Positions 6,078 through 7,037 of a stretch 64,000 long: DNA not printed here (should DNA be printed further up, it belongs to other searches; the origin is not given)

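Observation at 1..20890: A ~21 kb island encoding ten secreted or membrane-anchored proteins assembled from a shared set of shuffled modules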

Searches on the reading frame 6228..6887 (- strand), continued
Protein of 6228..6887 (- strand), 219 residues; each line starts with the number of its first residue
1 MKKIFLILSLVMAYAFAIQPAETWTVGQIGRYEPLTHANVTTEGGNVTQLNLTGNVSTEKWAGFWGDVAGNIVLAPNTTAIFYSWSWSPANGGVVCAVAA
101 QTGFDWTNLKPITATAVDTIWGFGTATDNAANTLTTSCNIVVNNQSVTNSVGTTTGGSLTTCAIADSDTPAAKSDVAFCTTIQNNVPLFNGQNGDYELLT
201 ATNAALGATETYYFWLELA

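Call 42: list_cluster_members(proteins=[P0124, P0176, P0201, P0083, P0100, P0094, P0045, P0079, P0226, P0210])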
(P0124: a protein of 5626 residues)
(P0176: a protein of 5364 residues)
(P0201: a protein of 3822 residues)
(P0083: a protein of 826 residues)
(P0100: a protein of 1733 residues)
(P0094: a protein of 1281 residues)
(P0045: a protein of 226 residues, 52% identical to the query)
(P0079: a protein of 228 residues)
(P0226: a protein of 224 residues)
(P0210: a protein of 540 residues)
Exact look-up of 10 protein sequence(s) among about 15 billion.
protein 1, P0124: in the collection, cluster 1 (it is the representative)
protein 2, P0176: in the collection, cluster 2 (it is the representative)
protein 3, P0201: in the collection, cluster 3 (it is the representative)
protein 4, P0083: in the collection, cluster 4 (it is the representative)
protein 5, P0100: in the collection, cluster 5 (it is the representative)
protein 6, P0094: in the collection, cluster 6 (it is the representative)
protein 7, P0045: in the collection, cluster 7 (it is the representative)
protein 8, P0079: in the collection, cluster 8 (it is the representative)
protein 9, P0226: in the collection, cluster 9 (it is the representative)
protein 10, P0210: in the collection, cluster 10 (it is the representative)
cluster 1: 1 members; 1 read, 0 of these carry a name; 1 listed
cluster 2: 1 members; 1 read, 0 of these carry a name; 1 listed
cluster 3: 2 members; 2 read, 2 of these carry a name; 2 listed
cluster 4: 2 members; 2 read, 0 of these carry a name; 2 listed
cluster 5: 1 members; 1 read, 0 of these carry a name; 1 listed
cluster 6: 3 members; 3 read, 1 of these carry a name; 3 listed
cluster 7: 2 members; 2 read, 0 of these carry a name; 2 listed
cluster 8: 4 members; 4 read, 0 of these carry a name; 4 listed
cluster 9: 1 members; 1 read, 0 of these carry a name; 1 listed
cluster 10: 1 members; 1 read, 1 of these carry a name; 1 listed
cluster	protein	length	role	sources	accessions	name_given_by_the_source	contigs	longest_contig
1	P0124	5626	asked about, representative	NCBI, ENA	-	-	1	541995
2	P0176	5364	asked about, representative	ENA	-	-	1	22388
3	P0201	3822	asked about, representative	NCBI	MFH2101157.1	MAG: right-handed parallel beta-helix repeat-containing protein [Candidatus Micrarchaeota ...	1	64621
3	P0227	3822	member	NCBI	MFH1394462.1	MAG: right-handed parallel beta-helix repeat-containing protein [Candidatus Micrarchaeota ...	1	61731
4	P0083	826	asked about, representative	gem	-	-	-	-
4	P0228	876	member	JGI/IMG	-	-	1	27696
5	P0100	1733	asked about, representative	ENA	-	-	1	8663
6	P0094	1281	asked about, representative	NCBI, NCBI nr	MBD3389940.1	hypothetical protein GF415_03230 [Candidatus Micrarchaeota archaeon] | hypothetical protein [Candidatus Micrarchaeota archaeon]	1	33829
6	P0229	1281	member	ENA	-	-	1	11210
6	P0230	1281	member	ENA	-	-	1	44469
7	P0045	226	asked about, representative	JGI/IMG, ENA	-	-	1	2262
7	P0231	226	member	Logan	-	-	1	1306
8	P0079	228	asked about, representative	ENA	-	-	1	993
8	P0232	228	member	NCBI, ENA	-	-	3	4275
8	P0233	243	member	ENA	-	-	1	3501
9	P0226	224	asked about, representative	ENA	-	-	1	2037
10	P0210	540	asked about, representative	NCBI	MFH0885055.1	MAG: DUF1565 domain-containing protein, partial [Candidatus Micrarchaeota archaeon]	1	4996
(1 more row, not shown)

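Call 45: search_solved_structures(query=A1, max_evalue=10)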
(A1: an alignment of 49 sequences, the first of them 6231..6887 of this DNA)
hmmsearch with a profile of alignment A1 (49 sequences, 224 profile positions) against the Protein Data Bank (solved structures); distinct sequences matched with E-value up to 10: 1.
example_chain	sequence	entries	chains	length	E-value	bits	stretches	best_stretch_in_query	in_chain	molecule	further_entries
3h7a_A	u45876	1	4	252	0.47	13.2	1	63-118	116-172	short chain dehydrogenase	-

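Call 55: find_related_loci(query=A1, collection=genome_contigs, flank=10000)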
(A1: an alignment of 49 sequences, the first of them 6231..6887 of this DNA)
Query A1 (219 aa) in genome_contigs; peptide patterns used: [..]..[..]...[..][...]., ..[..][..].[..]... (x = any residue, [..] = any of these).
122 stretches matched a pattern; 81 encode a relative of the query (tblastn E <= 1e-3); the best 80 are kept; 80 distinct loci.
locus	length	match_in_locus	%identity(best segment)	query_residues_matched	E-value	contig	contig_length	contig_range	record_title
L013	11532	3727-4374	62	4-218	1e-82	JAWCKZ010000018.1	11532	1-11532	MAG: Candidatus Bilamarchaeaceae archaeon isolate JZ-2_201705_bins_158 JZ-2_201705_bins_158_scaffold_18, whole genome sh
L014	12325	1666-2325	59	1-218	2e-77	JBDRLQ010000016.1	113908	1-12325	MAG: Candidatus Micrarchaeota archaeon isolate MEGAHIT-group-1.785 k141_5652915, whole genome shotgun sequence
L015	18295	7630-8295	59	1-218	1e-76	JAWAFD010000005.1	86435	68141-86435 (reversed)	MAG: Candidatus Anstonellales archaeon isolate QQ_201907_bins_61 QQ_201907_bins_61_scaffold_5, whole genome shotgun sequ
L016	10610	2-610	61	17-218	4e-76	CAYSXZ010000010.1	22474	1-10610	MAG TPA_asm: Candidatus Micrarchaeota archaeon isolate SRP231805_co4_6 genome assembly, contig: k141_294832, whole genom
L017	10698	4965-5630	56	1-218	4e-75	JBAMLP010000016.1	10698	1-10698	MAG: Candidatus Micrarchaeales archaeon isolate MAG8 ExploCarb_3808S_S2_1477_length_10698_cov_3, whole genome shotgun se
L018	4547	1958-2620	56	1-218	4e-75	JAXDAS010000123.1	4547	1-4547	MAG: Candidatus Micrarchaeota archaeon isolate POMEDNA-A14 Raw2_k127_1609375, whole genome shotgun sequence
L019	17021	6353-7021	57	1-218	4e-69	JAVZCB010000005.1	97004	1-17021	MAG: Candidatus Micrarchaeia archaeon isolate DRTY-6_201705_bins_182 DRTY-6_201705_bins_182_scaffold_5, whole genome sho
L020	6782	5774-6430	56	1-218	4e-69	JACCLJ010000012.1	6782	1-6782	MAG: Candidatus Micrarchaeota archaeon isolate Sv217 k141_6465030, whole genome shotgun sequence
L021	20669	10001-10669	52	1-219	7e-68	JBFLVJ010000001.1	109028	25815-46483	MAG: Candidatus Micrarchaeota archaeon isolate MAG003 MAG003_1, whole genome shotgun sequence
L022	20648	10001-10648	51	5-218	7e-67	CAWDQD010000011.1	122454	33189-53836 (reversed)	MAG: uncultured Candidatus Micrarchaeota archaeon isolate MFD01689.bin.1.58 genome assembly, contig: contig_42383, whole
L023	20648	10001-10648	52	4-218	4e-66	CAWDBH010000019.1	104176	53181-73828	MAG: uncultured Candidatus Micrarchaeota archaeon isolate MFD01689.bin.2.62 genome assembly, contig: contig_60866, whole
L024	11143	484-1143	53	1-218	9e-65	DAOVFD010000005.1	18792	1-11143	MAG TPA_asm: Candidatus Micrarchaeota archaeon isolate CSMAG_1100 CSMAG_1100_k141_5754663_length_18792_cov_8.0000, whole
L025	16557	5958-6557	52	19-218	1e-64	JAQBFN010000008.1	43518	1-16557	MAG: Candidatus Micrarchaeota archaeon isolate MAG_440_bin-23 440_bin-23_ctg-08, whole genome shotgun sequence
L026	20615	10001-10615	54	18-218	7e-64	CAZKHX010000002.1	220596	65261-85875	MAG TPA_asm: Candidatus Micrarchaeota archaeon isolate binchicken_co334_50 genome assembly, contig: NODE_28_length_22059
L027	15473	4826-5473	55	1-218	6e-61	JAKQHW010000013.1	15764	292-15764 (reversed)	MAG: Candidatus Micrarchaeota archaeon isolate USDE_metabat.57 k141_1517009, whole genome shotgun sequence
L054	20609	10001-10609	36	34-218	4e-28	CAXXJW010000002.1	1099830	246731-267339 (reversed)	MAG: Methanosarcinaceae archaeon isolate 49143578-751d-4d73-9964-2185b3227837 genome assembly, contig: contig_2, whole g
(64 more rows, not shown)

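Call 66: search_protein_families(library=pfam, proteins=[L054:1058-2074:+, L054:4689-7265:-, L054:7808-9421:+, L054:9764-10612:+, L054:10687-12348:+, L054:12348-13328:+, L054:13570-15675:+, L054:15751-16470:+, L054:16859-18028:+, L054:19136-20038:+], max_evalue=0.001)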
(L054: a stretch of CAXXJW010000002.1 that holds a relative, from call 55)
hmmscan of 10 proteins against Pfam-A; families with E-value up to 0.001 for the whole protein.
L054:1058-2074:+ (339 aa): 0 families

L054:4689-7265:- (859 aa): 11 families
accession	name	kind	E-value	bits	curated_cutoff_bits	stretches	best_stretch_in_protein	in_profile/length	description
PF13426.13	PAS_9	-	2.3e-34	118.2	27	3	111-207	4-103/103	PAS domain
PF02518.31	HATPase_c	-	4.1e-28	98.5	26.4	1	751-855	2-109/111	Histidine kinase-, DNA gyrase B-, and HSP90-like ATPase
PF00989.32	PAS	-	2.2e-26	92.5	22.6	2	214-309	2-99/113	PAS fold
PF08447.18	PAS_3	-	2.2e-24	86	25.6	3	122-195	2-77/89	PAS fold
PF08448.16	PAS_4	-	9.2e-24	84.2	23.1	2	109-209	6-109/110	PAS fold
PF00512.31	HisKA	-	4.1e-21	75.2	26.9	1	638-706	1-66/66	His Kinase A (phospho-acceptor) domain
PF13188.13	PAS_8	-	1.9e-18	66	21.8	2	213-271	1-59/65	PAS domain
PF13185.12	GAF_2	-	3.5e-16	60.1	28.6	1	350-486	3-135/136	GAF domain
PF12860.13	PAS_7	-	7.9e-09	36.1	27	0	107-212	4-114/115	PAS fold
PF13492.12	GAF_3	-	1.4e-06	29.2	27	1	357-488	8-129/129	GAF domain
PF01590.32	GAF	-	2.3e-05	25.4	22.4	1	354-486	5-133/133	GAF domain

L054:7808-9421:+ (538 aa): 6 families
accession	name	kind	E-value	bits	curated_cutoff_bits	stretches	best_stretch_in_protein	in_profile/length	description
PF02518.31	HATPase_c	-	9.1e-31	107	26.4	1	427-534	2-107/111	Histidine kinase-, DNA gyrase B-, and HSP90-like ATPase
PF00512.31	HisKA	-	7.6e-22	77.6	26.9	1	315-380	2-66/66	His Kinase A (phospho-acceptor) domain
PF08448.16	PAS_4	-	2.6e-18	66.7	23.1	2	191-296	2-110/110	PAS fold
PF13426.13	PAS_9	-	2.2e-14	54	27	1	195-292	2-102/103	PAS domain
PF00989.32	PAS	-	1.7e-09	38.1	22.6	1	189-291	6-113/113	PAS fold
PF13188.13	PAS_8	-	2e-07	31.1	21.8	1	189-228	6-44/65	PAS domain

L054:9764-10612:+ (283 aa): 0 families

L054:10687-12348:+ (554 aa): 0 families

L054:12348-13328:+ (327 aa): 0 families

L054:13570-15675:+ (702 aa): 9 families
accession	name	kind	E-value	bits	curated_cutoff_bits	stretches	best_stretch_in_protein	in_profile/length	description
PF02518.31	HATPase_c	-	1.3e-32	113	26.4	1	586-693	2-107/111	Histidine kinase-, DNA gyrase B-, and HSP90-like ATPase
PF07694.17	5TM-5TMR_LYT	-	2.3e-23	83.1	24.6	1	39-196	11-168/169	5TMR of 5TMR-LYT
PF00512.31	HisKA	-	5e-23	81.4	26.9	1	473-539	1-66/66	His Kinase A (phospho-acceptor) domain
PF08448.16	PAS_4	-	2.2e-20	73.4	23.1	2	350-455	2-110/110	PAS fold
PF13426.13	PAS_9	-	3.6e-17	63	27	1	354-452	2-103/103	PAS domain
PF00989.32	PAS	-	3.2e-11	43.7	22.6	1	348-450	6-113/113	PAS fold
PF13188.13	PAS_8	-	5.7e-08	32.8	21.8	1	348-392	6-49/65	PAS domain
PF08447.18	PAS_3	-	2.5e-05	24.9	25.6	0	367-442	3-82/89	PAS fold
PF12860.13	PAS_7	-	0.00062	20.3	27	0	350-457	2-114/115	PAS fold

L054:15751-16470:+ (240 aa): 3 families
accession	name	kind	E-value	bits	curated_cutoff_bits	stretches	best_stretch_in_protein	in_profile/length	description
PF00708.24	Acylphosphatase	-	1.3e-18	67.5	22.5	1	6-89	2-85/85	Acylphosphatase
PF01519.22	DUF16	-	8.1e-05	23.5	40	0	121-176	36-98/104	Protein of unknown function DUF16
PF07889.17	DUF1664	-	0.00021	21.8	34.6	0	102-182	38-122/124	Protein of unknown function (DUF1664)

L054:16859-18028:+ (390 aa): 3 families
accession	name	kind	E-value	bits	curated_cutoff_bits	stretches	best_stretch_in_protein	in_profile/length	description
PF13304.12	AAA_21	-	4.1e-29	103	27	1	65-330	2-304/304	AAA domain, putative AbiEii toxin, Type IV TA system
PF13175.12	AAA_15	-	2.7e-10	40.8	32.1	1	177-328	220-373/374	AAA ATPase domain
PF13476.12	AAA_23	-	0.00061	20.9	27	0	66-193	23-142/201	AAA domain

L054:19136-20038:+ (301 aa): 0 families

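Call 83: fold_search(model_id=the predicted structure, library=viral)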
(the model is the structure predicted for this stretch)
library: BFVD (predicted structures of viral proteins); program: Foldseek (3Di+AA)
matches with E <= 10: 152; with E <= 0.001: 0
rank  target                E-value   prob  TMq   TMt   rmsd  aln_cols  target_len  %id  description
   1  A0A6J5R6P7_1          1.2e-01  0.04  0.11  0.03  17.5       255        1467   11  Concanavalin A-like lectin/glucanases superfamily [uncultured Caudovirales phage]
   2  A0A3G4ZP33            2.6e-01  0.02  0.10  0.07  39.3       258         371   11  Uncharacterized protein [Terrestrivirus sp.]
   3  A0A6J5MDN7            4.6e-01  0.02  0.12  0.12  22.1       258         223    9  Uncharacterized protein [uncultured Caudovirales phage]
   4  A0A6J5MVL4            5.5e-01  0.03  0.13  0.06  22.7       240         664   12  Collagen triple helix repeat [uncultured Caudovirales phage]
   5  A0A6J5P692            6.5e-01  0.02  0.10  0.10  25.5       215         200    8  Collagen triple helix repeat [uncultured Caudovirales phage]
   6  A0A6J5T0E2            6.9e-01  0.03  0.13  0.14  33.6       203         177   12  Collagen triple helix repeat [uncultured Caudovirales phage]
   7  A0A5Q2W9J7            6.9e-01  0.02  0.12  0.09  22.4       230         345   10  (no name in the UniProt tables at hand)
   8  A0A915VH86            6.9e-01  0.02  0.11  0.07  20.3       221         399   10  (no name in the UniProt tables at hand)
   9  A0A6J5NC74            7.7e-01  0.01  0.10  0.06  23.3       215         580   11  Uncharacterized protein [uncultured Caudovirales phage]
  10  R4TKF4                8.2e-01  0.01  0.11  0.11  24.6       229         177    8  Uncharacterized protein [Halorubrum tailed virus 4]
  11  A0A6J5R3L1            1.0e+00  0.02  0.13  0.10  19.4       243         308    8  C1q domain containing protein [uncultured Caudovirales phage]
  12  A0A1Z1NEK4            1.2e+00  0.02  0.12  0.07  22.8       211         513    7  Nuclear antigen LANA-1 [Common bottlenose dolphin gammaherpesvirus 1 strain Sarasota]
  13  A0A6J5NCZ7            1.2e+00  0.01  0.11  0.06  20.9       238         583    8  Uncharacterized protein [uncultured Caudovirales phage]
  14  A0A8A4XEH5            1.2e+00  0.01  0.09  0.05  27.2       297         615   11  Capsid protein [Emberiza spodocephala ambidensovirus]
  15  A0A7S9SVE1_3          1.3e+00  0.04  0.18  0.05  22.0       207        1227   12  (no name in the UniProt tables at hand)
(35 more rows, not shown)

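Call 99: search_protein_families(library=pfam, alignment_id=A1, max_evalue=1)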
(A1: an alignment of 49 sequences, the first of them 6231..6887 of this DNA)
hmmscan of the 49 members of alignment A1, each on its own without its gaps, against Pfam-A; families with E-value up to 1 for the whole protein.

A. member 1, window:6231-6887:- (219 aa): 0 families

B. families by the number of members that match (of 49 scanned): 14 families
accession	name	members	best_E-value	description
PF18105.7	PGM1_C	4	0.035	PGM1 C-terminal domain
PF10887.13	DUF2686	1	0.012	Protein of unknown function (DUF2686)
PF22691.2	Thiolase_C_1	1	0.016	Thiolase C-terminal domain-like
PF12046.13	CCB1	1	0.019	Cofactor assembly of complex C subunit B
PF19201.5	DUF5873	1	0.022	Family of unknown function (DUF5873)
PF05382.19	Amidase_5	1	0.028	Bacteriophage peptidoglycan hydrolase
PF20592.3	pAdhesive_10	1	0.041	Putative adhesin domain (group 10)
PF16678.12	UBA_HOIP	1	0.05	HOIP UBA domain pair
PF20130.4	DUF6520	1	0.083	Family of unknown function (DUF6520)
PF09080.15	K-cyclin_vir_C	1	0.11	K cyclin, C terminal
PF00835.24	SNAP-25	1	0.23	SNAP-25 family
PF10439.15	Bacteriocin_IIc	1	0.36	Bacteriocin class II with double-glycine leader peptide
PF24371.1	DUF7527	1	0.37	Domain of unknown function (DUF7527)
PF12555.13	SteA-like_C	1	0.46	SteA-like C-terminal domain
